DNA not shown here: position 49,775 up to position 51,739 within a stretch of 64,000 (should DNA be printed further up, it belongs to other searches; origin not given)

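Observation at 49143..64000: Envelope glycosylation island built from polyprenyl-phosphate-sugar synthases and GT-C transferases, missing several expected parts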

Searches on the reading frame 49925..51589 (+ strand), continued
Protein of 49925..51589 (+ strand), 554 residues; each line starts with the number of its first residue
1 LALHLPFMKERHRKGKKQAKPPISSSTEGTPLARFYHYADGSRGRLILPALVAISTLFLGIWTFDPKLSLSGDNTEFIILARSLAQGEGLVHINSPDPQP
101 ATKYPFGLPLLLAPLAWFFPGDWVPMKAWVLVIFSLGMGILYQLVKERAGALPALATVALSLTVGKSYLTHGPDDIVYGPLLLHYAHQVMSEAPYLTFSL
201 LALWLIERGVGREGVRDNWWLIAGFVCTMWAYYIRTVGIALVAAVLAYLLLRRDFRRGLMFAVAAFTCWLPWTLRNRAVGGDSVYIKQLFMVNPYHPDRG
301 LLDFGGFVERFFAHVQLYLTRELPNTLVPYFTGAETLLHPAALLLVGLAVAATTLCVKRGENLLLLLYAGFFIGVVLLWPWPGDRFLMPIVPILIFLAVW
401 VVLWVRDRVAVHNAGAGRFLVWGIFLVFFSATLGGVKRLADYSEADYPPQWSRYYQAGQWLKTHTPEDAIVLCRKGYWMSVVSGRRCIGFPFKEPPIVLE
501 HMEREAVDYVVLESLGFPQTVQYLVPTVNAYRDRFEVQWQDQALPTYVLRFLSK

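Call 33: find_encoding_contigs(protein=P0083, flank=8000, max_places=1)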
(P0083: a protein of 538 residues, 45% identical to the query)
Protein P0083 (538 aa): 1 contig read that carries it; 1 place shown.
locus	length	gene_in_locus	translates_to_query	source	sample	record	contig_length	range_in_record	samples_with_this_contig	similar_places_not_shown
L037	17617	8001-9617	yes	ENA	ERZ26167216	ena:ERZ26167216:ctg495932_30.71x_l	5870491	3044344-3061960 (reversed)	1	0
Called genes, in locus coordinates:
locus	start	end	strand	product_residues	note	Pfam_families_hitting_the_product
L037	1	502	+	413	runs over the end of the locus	-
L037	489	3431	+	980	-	-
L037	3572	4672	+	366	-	PF08450:SGL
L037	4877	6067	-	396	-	PF01408:GFO_IDH_MocA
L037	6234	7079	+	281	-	PF03976:PPK2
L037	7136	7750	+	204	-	PF07638:Sigma70_ECF, PF04542:Sigma70_r2, PF08281:Sigma70_r4_2, PF04545:Sigma70_r4 (weak)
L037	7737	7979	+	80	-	PF13490:zf-HC2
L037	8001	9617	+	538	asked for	PF13231:PMT_2 (weak)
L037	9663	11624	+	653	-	PF19830:DUF6311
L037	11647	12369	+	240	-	PF13641:Glyco_tranf_2_3, PF00535:Glycos_transf_2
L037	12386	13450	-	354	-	PF01073:3Beta_HSD (weak), PF01370:Epimerase, PF02719:Polysacc_synt_2 (faint), PF04321:RmlD_sub_bind, PF16363:GDP_Man_Dehyd, PF07993:NAD_binding_4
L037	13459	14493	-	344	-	PF01370:Epimerase, PF07993:NAD_binding_4, PF16363:GDP_Man_Dehyd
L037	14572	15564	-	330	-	PF00248:Aldo_ket_red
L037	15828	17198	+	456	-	-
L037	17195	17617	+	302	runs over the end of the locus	PF01073:3Beta_HSD, PF01370:Epimerase, PF04321:RmlD_sub_bind, PF07993:NAD_binding_4 (faint), PF16363:GDP_Man_Dehyd, PF02719:Polysacc_synt_2 (weak)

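Call 62: find_encoding_contigs(protein=P0107, flank=10000, max_places=1)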
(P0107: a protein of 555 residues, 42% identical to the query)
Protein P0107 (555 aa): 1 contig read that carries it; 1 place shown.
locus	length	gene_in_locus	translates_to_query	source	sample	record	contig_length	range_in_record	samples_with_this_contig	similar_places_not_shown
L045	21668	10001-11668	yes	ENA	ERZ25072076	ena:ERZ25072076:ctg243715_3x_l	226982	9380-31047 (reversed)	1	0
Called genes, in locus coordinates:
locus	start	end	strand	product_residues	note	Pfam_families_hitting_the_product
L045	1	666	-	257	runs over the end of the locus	PF12760:Zn_ribbon_IS1595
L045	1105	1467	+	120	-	-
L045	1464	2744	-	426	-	PF04542:Sigma70_r2, PF08281:Sigma70_r4_2, PF20239:DUF6596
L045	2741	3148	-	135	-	PF13279:4HBT_2, PF03061:4HBT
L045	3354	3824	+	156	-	-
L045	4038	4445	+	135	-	PF08450:SGL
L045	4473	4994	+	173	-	PF00210:Ferritin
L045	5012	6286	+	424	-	PF02737:3HCDH_N, PF00725:3HCDH (weak)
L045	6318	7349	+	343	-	PF08240:ADH_N, PF00107:ADH_zinc_N, PF13602:ADH_zinc_N_2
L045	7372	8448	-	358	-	PF01408:GFO_IDH_MocA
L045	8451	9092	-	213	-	PF02311:AraC_binding, PF14525:AraC_binding_2, PF07883:Cupin_2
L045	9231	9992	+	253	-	PF01370:Epimerase, PF04321:RmlD_sub_bind, PF13460:NAD_binding_10 (faint), PF16363:GDP_Man_Dehyd (weak), PF07993:NAD_binding_4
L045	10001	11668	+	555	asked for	PF13231:PMT_2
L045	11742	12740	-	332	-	PF00248:Aldo_ket_red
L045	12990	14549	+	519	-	-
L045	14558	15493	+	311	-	PF01073:3Beta_HSD (weak), PF01370:Epimerase, PF02719:Polysacc_synt_2 (faint), PF04321:RmlD_sub_bind, PF16363:GDP_Man_Dehyd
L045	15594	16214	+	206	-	PF00535:Glycos_transf_2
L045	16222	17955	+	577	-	PF00535:Glycos_transf_2, PF10111:Glyco_tranf_2_2 (faint), PF13641:Glyco_tranf_2_3, PF13632:Glyco_trans_2_3 (weak), PF13727:CoA_binding_3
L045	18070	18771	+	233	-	PF02687:FtsX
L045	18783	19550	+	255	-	PF02463:SMC_N (faint), PF00005:ABC_tran, PF13304:AAA_21 (faint)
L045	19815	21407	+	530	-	PF04715:, PF00425:Chorismate_bind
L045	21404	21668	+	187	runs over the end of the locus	PF00117:GATase, PF07722:Peptidase_C26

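Call 63: find_encoding_contigs(protein=P0066, flank=10000, max_places=1)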
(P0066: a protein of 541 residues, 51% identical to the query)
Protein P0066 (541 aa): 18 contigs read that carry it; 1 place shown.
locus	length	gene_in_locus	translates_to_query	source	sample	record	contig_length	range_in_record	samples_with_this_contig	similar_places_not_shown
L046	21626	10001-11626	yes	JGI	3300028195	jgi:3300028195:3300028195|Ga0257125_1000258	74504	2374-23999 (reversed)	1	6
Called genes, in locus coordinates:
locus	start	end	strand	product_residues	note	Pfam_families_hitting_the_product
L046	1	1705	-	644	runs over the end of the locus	PF04542:Sigma70_r2, PF08281:Sigma70_r4_2, PF04545:Sigma70_r4 (weak)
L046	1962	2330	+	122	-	PF22747:Zn_ribbon_DUF2089 (weak), PF09862:DUF2089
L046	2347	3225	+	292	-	PF00158:Sigma54_activat, PF14532:Sigma54_activ_2, PF07728:AAA_5 (weak), PF25601:AAA_lid_14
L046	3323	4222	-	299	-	PF04909:Amidohydro_2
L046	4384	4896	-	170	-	PF13420:Acetyltransf_4 (weak), PF13673:Acetyltransf_10, PF00583:Acetyltransf_1, PF13508:Acetyltransf_7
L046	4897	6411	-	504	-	PF00884:Sulfatase, PF01663:Phosphodiest (faint), PF16347:SGSH_C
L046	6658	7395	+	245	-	PF00246:Peptidase_M14 (weak), PF24827:AstE_AspA_cat (weak)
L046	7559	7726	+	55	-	-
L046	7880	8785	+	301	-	PF03976:PPK2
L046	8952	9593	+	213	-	PF07638:Sigma70_ECF (faint), PF04542:Sigma70_r2, PF08281:Sigma70_r4_2, PF04545:Sigma70_r4 (weak)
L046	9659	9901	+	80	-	PF13490:zf-HC2 (weak)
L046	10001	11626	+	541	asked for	-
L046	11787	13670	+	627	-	-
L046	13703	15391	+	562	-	PF26549:Tricorn_N, PF26549:Tricorn_N, PF07676:PD40, PF26550:Tricorn_2nd, PF26549:Tricorn_N, PF26549:Tricorn_N, PF07676:PD40, PF13860:FlgD_ig, +8 more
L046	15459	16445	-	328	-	PF00248:Aldo_ket_red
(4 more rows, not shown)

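Call 75: search_protein_families(library=pfam, proteins=[P0092, P0097, P0099, P0110, P0080, P0107, P0073], max_evalue=0.01)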
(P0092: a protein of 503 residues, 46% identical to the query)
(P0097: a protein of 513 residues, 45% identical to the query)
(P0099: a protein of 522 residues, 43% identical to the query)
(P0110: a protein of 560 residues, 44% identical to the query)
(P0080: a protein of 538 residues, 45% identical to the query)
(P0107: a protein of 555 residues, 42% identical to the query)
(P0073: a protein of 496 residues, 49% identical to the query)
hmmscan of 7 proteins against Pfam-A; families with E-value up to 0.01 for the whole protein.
P0092 (503 aa): 2 families
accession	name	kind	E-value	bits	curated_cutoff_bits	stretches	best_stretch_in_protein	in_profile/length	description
PF13231.12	PMT_2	-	9.2e-08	32.9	26.1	1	89-218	23-154/160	Dolichyl-phosphate-mannose-protein mannosyltransferase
PF02366.24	PMT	-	2.9e-07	30.7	22.7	1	75-203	68-201/245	Dolichyl-phosphate-mannose-protein mannosyltransferase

P0097 (513 aa): 2 families
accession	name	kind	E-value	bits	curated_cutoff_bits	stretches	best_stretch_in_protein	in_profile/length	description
PF02366.24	PMT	-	3.4e-07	30.5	22.7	1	54-204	42-199/245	Dolichyl-phosphate-mannose-protein mannosyltransferase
PF13231.12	PMT_2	-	7.2e-07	30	26.1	1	104-218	35-145/160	Dolichyl-phosphate-mannose-protein mannosyltransferase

P0099 (522 aa): 2 families
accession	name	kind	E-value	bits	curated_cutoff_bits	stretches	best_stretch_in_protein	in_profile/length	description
PF13231.12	PMT_2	-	3.7e-08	34.2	26.1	1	108-229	23-144/160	Dolichyl-phosphate-mannose-protein mannosyltransferase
PF02366.24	PMT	-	6.6e-07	29.6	22.7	1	102-223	77-202/245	Dolichyl-phosphate-mannose-protein mannosyltransferase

P0110 (560 aa): 2 families
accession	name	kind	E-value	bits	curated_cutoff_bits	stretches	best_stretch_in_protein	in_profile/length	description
PF13231.12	PMT_2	-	1.3e-10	42.1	26.1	1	144-274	23-152/160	Dolichyl-phosphate-mannose-protein mannosyltransferase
PF02366.24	PMT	-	3.1e-10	40.5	22.7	1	138-278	77-232/245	Dolichyl-phosphate-mannose-protein mannosyltransferase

P0080 (538 aa): 1 family
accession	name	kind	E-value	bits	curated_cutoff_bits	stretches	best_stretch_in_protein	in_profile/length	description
PF13231.12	PMT_2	-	1.5e-06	28.9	26.1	1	99-232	3-132/160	Dolichyl-phosphate-mannose-protein mannosyltransferase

P0107 (555 aa): 1 family
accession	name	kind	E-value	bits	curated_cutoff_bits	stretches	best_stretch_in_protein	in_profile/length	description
PF13231.12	PMT_2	-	1.1e-07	32.6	26.1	1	129-256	25-150/160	Dolichyl-phosphate-mannose-protein mannosyltransferase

P0073 (496 aa): 3 families
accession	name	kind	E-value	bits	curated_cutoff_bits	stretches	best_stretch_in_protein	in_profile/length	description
PF13231.12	PMT_2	-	8.2e-11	42.8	26.1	1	59-199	3-139/160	Dolichyl-phosphate-mannose-protein mannosyltransferase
PF09594.16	GT87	-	0.00055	20.2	25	1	58-319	3-237/237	Glycosyltransferase family 87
PF02366.24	PMT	-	0.0059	16.6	22.7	1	75-213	80-232/245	Dolichyl-phosphate-mannose-protein mannosyltransferase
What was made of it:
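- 49946..51589 (+): g2: 547-aa polytopic PMT_2-type GT-C glycosyltransferase (core gene). The syntenic orthologues P0080 and P0107 pass the PMT_2 gathering score (call 75).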
